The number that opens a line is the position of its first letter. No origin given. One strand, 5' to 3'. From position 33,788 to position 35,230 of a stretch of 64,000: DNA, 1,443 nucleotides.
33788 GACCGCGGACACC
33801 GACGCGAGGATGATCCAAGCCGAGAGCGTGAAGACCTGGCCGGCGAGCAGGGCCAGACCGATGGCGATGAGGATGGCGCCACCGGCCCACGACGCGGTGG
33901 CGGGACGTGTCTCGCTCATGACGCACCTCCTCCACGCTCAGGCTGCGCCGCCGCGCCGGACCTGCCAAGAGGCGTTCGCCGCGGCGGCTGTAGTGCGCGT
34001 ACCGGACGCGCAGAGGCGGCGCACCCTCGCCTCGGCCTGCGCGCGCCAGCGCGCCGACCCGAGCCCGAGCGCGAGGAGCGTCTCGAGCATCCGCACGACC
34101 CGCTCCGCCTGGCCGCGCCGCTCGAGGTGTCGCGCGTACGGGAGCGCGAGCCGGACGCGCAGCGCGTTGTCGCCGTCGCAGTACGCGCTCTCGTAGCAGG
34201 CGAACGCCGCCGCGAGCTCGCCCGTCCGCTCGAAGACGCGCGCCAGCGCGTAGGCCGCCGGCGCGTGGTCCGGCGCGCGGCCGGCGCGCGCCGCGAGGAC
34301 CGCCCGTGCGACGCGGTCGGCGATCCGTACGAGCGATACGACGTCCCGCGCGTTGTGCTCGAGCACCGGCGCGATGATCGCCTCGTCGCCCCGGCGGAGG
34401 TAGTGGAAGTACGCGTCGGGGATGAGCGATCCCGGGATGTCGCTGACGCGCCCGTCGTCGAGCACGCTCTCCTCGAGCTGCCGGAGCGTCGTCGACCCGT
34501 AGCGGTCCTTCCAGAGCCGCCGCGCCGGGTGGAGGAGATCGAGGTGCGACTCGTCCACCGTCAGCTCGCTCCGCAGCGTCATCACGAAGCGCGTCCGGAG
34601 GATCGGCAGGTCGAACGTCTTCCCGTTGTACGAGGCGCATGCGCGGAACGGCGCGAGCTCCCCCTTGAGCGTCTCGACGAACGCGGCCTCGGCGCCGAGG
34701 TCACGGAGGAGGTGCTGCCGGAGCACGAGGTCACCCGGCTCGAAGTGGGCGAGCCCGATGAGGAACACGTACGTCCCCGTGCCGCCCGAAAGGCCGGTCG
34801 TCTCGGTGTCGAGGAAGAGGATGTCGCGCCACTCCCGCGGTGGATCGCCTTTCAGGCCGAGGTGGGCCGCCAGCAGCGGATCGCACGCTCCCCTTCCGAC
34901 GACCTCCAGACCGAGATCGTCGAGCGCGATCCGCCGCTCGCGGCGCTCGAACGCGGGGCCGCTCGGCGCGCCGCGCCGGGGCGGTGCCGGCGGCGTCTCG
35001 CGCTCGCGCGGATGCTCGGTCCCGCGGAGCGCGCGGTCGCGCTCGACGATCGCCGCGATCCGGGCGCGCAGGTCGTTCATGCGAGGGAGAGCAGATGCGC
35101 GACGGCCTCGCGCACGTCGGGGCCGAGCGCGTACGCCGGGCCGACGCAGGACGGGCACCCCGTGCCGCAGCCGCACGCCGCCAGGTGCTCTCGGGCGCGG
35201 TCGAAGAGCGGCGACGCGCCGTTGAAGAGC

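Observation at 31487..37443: MrfA/MrfB-like helicase and exonuclease operon extended by a membrane protein, a GNAT and an amidase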

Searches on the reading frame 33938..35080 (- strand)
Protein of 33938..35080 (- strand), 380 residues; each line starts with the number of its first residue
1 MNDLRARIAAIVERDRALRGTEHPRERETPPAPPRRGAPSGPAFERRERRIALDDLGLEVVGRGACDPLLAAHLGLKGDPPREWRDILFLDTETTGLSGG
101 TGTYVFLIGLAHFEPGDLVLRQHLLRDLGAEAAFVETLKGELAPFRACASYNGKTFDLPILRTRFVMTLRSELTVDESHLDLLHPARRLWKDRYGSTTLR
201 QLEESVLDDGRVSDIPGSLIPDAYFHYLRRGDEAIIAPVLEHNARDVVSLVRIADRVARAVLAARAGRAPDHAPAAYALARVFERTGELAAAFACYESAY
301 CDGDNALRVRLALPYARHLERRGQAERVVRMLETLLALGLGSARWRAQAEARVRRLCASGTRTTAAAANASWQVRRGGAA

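Call 8: search_protein_families(library=pfam, proteins=[window:33938-35080:-], max_evalue=0.01)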
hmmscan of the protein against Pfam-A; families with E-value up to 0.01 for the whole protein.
window:33938-35080:- (380 aa): 1 family
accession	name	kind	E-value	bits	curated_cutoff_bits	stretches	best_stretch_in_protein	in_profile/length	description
PF13482.12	RNase_H_2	-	1.7e-34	119.6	22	1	88-257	1-164/165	RNase_H superfamily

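Call 9: search_protein_families(library=ncbifam, proteins=[window:33938-35080:-], max_evalue=0.01)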
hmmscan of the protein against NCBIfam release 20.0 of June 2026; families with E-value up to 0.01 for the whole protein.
window:33938-35080:- (380 aa): 0 families

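Call 10: search_protein_families(library=padloc, proteins=[window:33938-35080:-], max_evalue=0.01)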
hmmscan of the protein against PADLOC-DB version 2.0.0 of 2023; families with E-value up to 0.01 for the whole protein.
window:33938-35080:- (380 aa): 0 families

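Call 11: find_homologous_proteins(query=window:33938-35080:-)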
Query window:33938-35080:- (380 aa): 3578 proteins with E <= 0.001 among 8000 candidates; the best 120 are listed.
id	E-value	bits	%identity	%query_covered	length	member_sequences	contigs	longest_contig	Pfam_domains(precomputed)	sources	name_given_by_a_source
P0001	9.9e-247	836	100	100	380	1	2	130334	PF13482.13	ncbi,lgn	-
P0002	5.1e-193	659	82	100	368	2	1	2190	PF13482.13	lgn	-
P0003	3.2e-186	637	82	97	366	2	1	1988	PF13482.13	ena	-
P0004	7.3e-181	619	77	97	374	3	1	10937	PF13482.13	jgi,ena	-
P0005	2.1e-180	618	81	94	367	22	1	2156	PF13482.13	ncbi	-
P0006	5.3e-179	613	75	98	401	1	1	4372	PF13482.13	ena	-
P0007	6.5e-179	613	73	97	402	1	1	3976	PF13482.13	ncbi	-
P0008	1.6e-178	611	80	92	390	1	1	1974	PF13482.13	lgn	-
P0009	1.9e-178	611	80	92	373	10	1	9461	PF13482.13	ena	-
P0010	1.5e-177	608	77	97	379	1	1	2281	PF13482.13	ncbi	-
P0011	2.1e-177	608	78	97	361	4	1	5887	PF13482.13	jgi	jgi:uncharacterized protein YprB with RNaseH-like and TPR domain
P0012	2.1e-177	608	80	94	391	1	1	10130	PF13482.13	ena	-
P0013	7.4e-177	606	76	97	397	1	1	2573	PF13482.13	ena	-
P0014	1.2e-176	605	76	96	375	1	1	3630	PF13482.13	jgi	jgi:uncharacterized protein YprB with RNaseH-like and TPR domain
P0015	2.6e-176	604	74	98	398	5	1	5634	PF13482.13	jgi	jgi:uncharacterized protein YprB with RNaseH-like and TPR domain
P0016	4.2e-176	603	74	97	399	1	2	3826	PF13482.13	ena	-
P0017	1.3e-175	602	73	98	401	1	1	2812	PF13482.13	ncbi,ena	-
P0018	2.0e-175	601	74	97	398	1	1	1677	PF13482.13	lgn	-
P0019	2.1e-175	601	71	94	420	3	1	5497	PF13482.13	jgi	jgi:hypothetical protein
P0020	2.1e-175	601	73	94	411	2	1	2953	PF13482.13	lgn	-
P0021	2.8e-175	601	78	94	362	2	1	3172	PF13482.13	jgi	-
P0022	3.2e-175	601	85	84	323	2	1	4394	PF13482.13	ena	-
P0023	7.0e-175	599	74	94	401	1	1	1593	PF13482.13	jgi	-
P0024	7.2e-175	599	74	97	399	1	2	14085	PF13482.13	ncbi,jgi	jgi:uncharacterized protein YprB with RNaseH-like and TPR domain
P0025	7.2e-175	599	81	90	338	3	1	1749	PF13482.13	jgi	-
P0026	8.6e-175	599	79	92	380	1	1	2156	PF13482.13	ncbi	-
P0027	9.9e-175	599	75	97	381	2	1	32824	PF13482.13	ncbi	ncbi:MAG TPA: ribonuclease H-like domain-containing protein [Candidatus Limnocylindria bacterium]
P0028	1.3e-174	599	78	96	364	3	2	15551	PF13482.13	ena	-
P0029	2.5e-174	598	73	94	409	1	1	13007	PF13482.13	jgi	jgi:uncharacterized protein YprB with RNaseH-like and TPR domain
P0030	3.0e-174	597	73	97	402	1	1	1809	PF13482.13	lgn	-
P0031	5.0e-174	597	75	97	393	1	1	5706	PF13482.13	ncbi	-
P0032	5.3e-174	597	77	94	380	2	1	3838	PF13482.13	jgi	jgi:hypothetical protein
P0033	2.0e-173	595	73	98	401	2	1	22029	PF13482.13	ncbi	-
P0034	2.1e-173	595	79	92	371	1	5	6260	PF13482.13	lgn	-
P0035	2.4e-173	594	73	98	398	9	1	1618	PF13482.13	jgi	-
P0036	2.5e-173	594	73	98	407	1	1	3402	PF13482.13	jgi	jgi:uncharacterized protein YprB with RNaseH-like and TPR domain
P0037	3.1e-173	594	81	89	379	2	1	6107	PF13482.13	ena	-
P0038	3.7e-173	594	74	97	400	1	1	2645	PF13482.13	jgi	-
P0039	3.9e-173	594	73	98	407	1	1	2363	PF13482.13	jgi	jgi:uncharacterized protein YprB with RNaseH-like and TPR domain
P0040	4.1e-173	594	74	98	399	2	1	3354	PF13482.13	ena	-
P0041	4.6e-173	593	73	97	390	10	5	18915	PF13482.13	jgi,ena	-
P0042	1.1e-172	592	71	97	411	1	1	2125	PF13482.13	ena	-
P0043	1.1e-172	592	72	97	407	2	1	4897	PF13482.13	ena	-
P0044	1.1e-172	592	73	97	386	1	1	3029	PF13482.13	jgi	jgi:uncharacterized protein YprB with RNaseH-like and TPR domain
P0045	1.2e-172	592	84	86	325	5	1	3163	PF13482.13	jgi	-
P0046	1.4e-172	592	74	97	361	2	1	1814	PF13482.13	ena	-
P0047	1.5e-172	592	74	97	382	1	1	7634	PF13482.13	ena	-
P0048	1.6e-172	592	75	94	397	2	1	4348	PF13482.13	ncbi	-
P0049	3.4e-172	591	82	86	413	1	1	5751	PF13482.13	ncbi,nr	ncbi:MAG TPA: ribonuclease H-like domain-containing protein [Candidatus Limnocylindrales bacterium]|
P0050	8.7e-172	589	75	94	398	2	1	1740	PF13482.13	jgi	jgi:uncharacterized protein YprB with RNaseH-like and TPR domain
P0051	9.8e-172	589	75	97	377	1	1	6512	PF13482.13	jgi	jgi:uncharacterized protein YprB with RNaseH-like and TPR domain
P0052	1.0e-171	589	69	97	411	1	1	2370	PF13482.13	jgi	-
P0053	1.2e-171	589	73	92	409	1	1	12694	PF13482.13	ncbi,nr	ncbi:MAG: ribonuclease H-like domain-containing protein [Chloroflexota bacterium]|nr:ribonuclease H-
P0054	1.2e-171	589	73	97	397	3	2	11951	PF13482.13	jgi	jgi:uncharacterized protein YprB with RNaseH-like and TPR domain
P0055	1.9e-171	588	74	97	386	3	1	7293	PF13482.13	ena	-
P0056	2.3e-171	588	82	87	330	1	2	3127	PF13482.13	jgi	jgi:hypothetical protein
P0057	3.2e-171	587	76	97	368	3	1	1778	PF13482.13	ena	-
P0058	3.5e-171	587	71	97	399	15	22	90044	PF13482.13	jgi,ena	-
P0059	5.3e-171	587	69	98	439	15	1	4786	PF13482.13,PF13176.13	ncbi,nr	ncbi:MAG: hypothetical protein E6J38_11030 [Chloroflexi bacterium]|nr:MAG: hypothetical protein E6J3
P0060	7.3e-171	586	71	97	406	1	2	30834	PF13482.13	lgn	-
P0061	8.8e-171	586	73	97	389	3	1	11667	PF13482.13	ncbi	-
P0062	1.4e-170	585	72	97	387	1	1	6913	PF13482.13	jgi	jgi:uncharacterized protein YprB with RNaseH-like and TPR domain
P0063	1.9e-170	585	76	90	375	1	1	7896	PF13482.13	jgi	jgi:uncharacterized protein YprB with RNaseH-like and TPR domain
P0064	1.9e-170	585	71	97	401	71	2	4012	PF13482.13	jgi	-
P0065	2.3e-170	585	74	92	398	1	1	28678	PF13482.13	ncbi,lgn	-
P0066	2.4e-170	585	71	97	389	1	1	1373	PF13482.13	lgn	-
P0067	2.4e-170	584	72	97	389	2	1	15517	PF13482.13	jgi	jgi:uncharacterized protein YprB with RNaseH-like and TPR domain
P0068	2.9e-170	584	71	97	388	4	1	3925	PF13482.13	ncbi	-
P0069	3.2e-170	584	73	95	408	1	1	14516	PF13482.13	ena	-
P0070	3.2e-170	584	83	84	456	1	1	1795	PF13482.13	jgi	jgi:uncharacterized protein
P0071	3.4e-170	584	72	97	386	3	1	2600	PF13482.13,PF13424.13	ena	-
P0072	3.5e-170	584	67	98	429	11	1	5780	PF13482.13,PF13176.13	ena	-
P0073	7.3e-170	583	72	97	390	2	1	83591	PF13482.13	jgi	jgi:uncharacterized protein YprB with RNaseH-like and TPR domain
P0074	8.9e-170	583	72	97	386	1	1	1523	PF13482.13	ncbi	-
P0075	1.5e-169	582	72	97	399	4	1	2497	PF13482.13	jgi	-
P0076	1.6e-169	582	72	97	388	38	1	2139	PF13482.13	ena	-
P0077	1.6e-169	582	70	97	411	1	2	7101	PF13482.13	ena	-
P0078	1.9e-169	582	71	97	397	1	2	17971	PF13482.13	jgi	jgi:uncharacterized protein YprB with RNaseH-like and TPR domain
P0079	2.7e-169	581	82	86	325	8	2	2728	PF13482.13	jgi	jgi:hypothetical protein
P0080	2.9e-169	581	73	94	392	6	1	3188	PF13482.13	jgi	-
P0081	3.1e-169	581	71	97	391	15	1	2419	PF13482.13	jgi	jgi:uncharacterized protein YprB with RNaseH-like and TPR domain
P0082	3.2e-169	581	73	97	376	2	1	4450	PF13482.13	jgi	jgi:uncharacterized protein YprB with RNaseH-like and TPR domain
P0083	3.3e-169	581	73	98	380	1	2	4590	PF13482.13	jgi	jgi:uncharacterized protein YprB with RNaseH-like and TPR domain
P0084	4.3e-169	580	72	97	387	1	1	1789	PF13482.13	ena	-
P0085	5.2e-169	580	71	97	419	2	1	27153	PF13482.13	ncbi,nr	ncbi:MAG: hypothetical protein E6I49_12645 [Chloroflexi bacterium]|nr:MAG: hypothetical protein E6I4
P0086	5.2e-169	580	74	94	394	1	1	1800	PF13482.13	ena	-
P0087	6.4e-169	580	72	97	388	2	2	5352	PF13482.13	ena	-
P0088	7.2e-169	580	73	97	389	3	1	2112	PF13482.13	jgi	-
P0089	7.6e-169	580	83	85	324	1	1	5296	PF13482.13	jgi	-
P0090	8.6e-169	579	69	97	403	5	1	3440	PF14559.13,PF13482.13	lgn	-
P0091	9.6e-169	579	71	97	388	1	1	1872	PF13482.13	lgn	-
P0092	1.1e-168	579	73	98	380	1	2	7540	PF13482.13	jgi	jgi:uncharacterized protein YprB with RNaseH-like and TPR domain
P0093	1.5e-168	579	71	97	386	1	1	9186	PF13482.13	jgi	-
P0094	1.5e-168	579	73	94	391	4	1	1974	PF13482.13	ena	-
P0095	1.7e-168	578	69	97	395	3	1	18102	PF13482.13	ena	-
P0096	1.7e-168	578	71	97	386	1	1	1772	PF13482.13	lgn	-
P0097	2.1e-168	578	71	97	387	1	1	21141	PF13482.13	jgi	-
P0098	2.3e-168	578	78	87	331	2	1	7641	PF13482.13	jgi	jgi:hypothetical protein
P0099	2.3e-168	578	71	97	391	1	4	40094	PF13482.13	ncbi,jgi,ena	-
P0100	3.1e-168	578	72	97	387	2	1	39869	PF13482.13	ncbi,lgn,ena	ncbi:MAG TPA: ribonuclease H-like domain-containing protein [Candidatus Limnocylindria bacterium]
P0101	3.8e-168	577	71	97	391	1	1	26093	PF13482.13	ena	-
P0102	6.0e-168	577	71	97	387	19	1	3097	PF13482.13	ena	-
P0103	7.5e-168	576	71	97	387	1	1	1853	PF13482.13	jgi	jgi:uncharacterized protein YprB with RNaseH-like and TPR domain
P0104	9.2e-168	576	73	94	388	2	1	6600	PF13482.13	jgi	-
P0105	1.2e-167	576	72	97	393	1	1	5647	PF13482.13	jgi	jgi:uncharacterized protein YprB with RNaseH-like and TPR domain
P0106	1.5e-167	575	71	97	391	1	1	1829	PF13482.13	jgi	jgi:uncharacterized protein YprB with RNaseH-like and TPR domain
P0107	1.5e-167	575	70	97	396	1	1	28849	PF13482.13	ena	-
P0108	1.9e-167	575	72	97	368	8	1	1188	PF13482.13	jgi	-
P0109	2.9e-167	574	71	97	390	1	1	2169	PF13482.13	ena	-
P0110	4.0e-167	574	71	97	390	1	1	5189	PF13482.13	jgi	jgi:uncharacterized protein YprB with RNaseH-like and TPR domain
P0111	4.1e-167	574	72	97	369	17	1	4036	PF13482.13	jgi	-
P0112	4.1e-167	574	73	98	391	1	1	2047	PF13482.13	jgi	jgi:uncharacterized protein YprB with RNaseH-like and TPR domain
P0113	4.4e-167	574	69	97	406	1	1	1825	PF13482.13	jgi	-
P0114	5.0e-167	574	71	95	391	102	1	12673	PF13482.13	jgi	jgi:uncharacterized protein YprB with RNaseH-like and TPR domain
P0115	5.8e-167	573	72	94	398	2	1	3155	PF13482.13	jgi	jgi:RNase H-like protein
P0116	7.2e-167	573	72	94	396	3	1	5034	PF13482.13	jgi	-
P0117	7.7e-167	573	70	97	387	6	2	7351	PF13482.13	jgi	-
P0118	7.8e-167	573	70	97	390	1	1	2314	PF13482.13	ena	-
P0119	8.2e-167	573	70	97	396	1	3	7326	PF13482.13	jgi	jgi:uncharacterized protein YprB with RNaseH-like and TPR domain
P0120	1.0e-166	573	70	97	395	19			PF13482.13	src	-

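Call 13: find_encoding_contigs(protein=P0001, flank=10000, max_places=3)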
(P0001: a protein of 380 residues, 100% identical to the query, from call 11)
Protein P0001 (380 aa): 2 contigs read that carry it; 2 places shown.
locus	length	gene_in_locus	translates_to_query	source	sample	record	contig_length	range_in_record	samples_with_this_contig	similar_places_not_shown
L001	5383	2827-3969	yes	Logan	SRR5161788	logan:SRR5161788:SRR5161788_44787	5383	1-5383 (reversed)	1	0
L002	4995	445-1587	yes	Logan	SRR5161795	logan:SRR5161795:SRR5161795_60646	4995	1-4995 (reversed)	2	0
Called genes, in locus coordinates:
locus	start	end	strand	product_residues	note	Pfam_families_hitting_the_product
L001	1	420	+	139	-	?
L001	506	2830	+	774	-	PF00270:DEAD, PF04851:ResIII (weak), PF00271:Helicase_C, PF22982:WHD_HRQ1, PF09369:MZB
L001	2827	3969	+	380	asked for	PF13482:RNase_H_2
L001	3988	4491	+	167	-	-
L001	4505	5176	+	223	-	PF00583:Acetyltransf_1 (weak)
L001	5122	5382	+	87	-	?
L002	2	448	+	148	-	?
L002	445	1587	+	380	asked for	PF13482:RNase_H_2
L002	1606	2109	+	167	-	-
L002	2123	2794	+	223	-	PF00583:Acetyltransf_1 (weak)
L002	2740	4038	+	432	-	PF01425:Amidase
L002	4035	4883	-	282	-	PF03328:HpcH_HpaI, PF15617:C-C_Bond_Lyase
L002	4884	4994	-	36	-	?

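Call 14: find_encoding_contigs(protein=P0027, flank=10000, max_places=3)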
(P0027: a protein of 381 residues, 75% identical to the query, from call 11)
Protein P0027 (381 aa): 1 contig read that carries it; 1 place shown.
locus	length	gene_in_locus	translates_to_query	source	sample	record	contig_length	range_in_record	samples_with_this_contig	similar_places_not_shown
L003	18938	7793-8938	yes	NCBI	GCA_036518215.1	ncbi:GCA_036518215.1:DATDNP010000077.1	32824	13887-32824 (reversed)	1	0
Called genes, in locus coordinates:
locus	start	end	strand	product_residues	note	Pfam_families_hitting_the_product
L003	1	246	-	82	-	?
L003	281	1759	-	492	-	PF00069:Pkinase, PF01636:APH (faint), PF07714:PK_Tyr_Ser-Thr, PF03109:ABC1 (weak)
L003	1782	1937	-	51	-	-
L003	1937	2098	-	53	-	-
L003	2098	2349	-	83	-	PF20223:DUF6582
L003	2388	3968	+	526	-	PF00128:Alpha-amylase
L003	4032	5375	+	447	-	-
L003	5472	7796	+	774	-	PF00270:DEAD, PF04851:ResIII (weak), PF00271:Helicase_C, PF22982:WHD_HRQ1, PF09369:MZB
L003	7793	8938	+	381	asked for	PF13482:RNase_H_2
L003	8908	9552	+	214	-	PF00583:Acetyltransf_1, PF13508:Acetyltransf_7 (weak)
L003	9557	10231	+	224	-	PF00583:Acetyltransf_1, PF13508:Acetyltransf_7 (weak)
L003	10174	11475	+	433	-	PF01425:Amidase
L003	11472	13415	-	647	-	PF01935:DUF87 (faint), PF05872:HerA_C (faint)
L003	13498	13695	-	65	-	-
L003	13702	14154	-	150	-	PF03243:MerB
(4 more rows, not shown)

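Call 15: find_encoding_contigs(protein=P0058, flank=8000, max_places=2)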
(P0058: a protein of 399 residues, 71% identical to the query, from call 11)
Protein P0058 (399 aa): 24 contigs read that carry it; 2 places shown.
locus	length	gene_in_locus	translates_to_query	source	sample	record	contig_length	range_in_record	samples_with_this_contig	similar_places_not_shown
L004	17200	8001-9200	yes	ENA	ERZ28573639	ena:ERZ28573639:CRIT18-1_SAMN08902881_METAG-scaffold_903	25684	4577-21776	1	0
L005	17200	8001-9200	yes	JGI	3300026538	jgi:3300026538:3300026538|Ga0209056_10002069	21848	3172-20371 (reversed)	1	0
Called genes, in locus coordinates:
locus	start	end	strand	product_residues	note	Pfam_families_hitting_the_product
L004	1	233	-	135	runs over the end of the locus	-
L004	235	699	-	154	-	PF03061:4HBT (faint)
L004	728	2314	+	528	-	PF00128:Alpha-amylase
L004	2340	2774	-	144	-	PF05117:DUF695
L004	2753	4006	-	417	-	-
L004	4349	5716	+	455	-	PF07282:Cas12f1-like_TNB (weak)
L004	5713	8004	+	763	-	PF00270:DEAD, PF04851:ResIII, PF00271:Helicase_C, PF22982:WHD_HRQ1, PF09369:MZB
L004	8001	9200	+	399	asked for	PF13482:RNase_H_2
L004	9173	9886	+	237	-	PF00583:Acetyltransf_1, PF13508:Acetyltransf_7 (weak)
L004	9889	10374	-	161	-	PF11528:DUF3224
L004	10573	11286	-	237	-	PF03741:TerC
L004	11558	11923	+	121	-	PF01381:HTH_3, PF12844:HTH_19 (weak), PF13413:HTH_25 (faint), PF13560:HTH_31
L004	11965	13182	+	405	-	PF01425:Amidase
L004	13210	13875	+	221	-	PF00702:Hydrolase, PF13419:HAD_2, PF13242:Hydrolase_like (weak)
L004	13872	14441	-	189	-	PF18306:LDcluster4, PF03641:Lysine_decarbox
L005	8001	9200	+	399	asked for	PF13482:RNase_H_2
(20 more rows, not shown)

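Call 16: find_encoding_contigs(protein=P0073, flank=8000, max_places=2)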
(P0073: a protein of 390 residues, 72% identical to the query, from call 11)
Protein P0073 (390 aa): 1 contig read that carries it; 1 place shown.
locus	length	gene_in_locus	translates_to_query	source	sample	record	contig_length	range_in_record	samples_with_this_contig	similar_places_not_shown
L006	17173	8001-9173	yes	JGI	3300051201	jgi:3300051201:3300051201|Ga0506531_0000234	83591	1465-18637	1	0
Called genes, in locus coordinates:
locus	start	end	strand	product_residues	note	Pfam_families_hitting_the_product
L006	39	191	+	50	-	-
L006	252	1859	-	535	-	PF00069:Pkinase, PF01636:APH (faint), PF07714:PK_Tyr_Ser-Thr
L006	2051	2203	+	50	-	-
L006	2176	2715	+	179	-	PF07690:MFS_1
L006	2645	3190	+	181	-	PF07690:MFS_1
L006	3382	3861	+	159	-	-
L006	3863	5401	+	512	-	PF00501:AMP-binding, PF13193:AMP-binding_C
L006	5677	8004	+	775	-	PF00270:DEAD, PF04851:ResIII (weak), PF00271:Helicase_C, PF22982:WHD_HRQ1, PF09369:MZB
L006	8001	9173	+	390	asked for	PF13482:RNase_H_2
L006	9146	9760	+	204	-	PF00583:Acetyltransf_1, PF13508:Acetyltransf_7 (weak)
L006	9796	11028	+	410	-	PF01425:Amidase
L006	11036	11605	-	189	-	PF18306:LDcluster4, PF03641:Lysine_decarbox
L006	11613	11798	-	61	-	-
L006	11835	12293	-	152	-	PF03243:MerB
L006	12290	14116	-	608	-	PF06824:Glyco_hydro_125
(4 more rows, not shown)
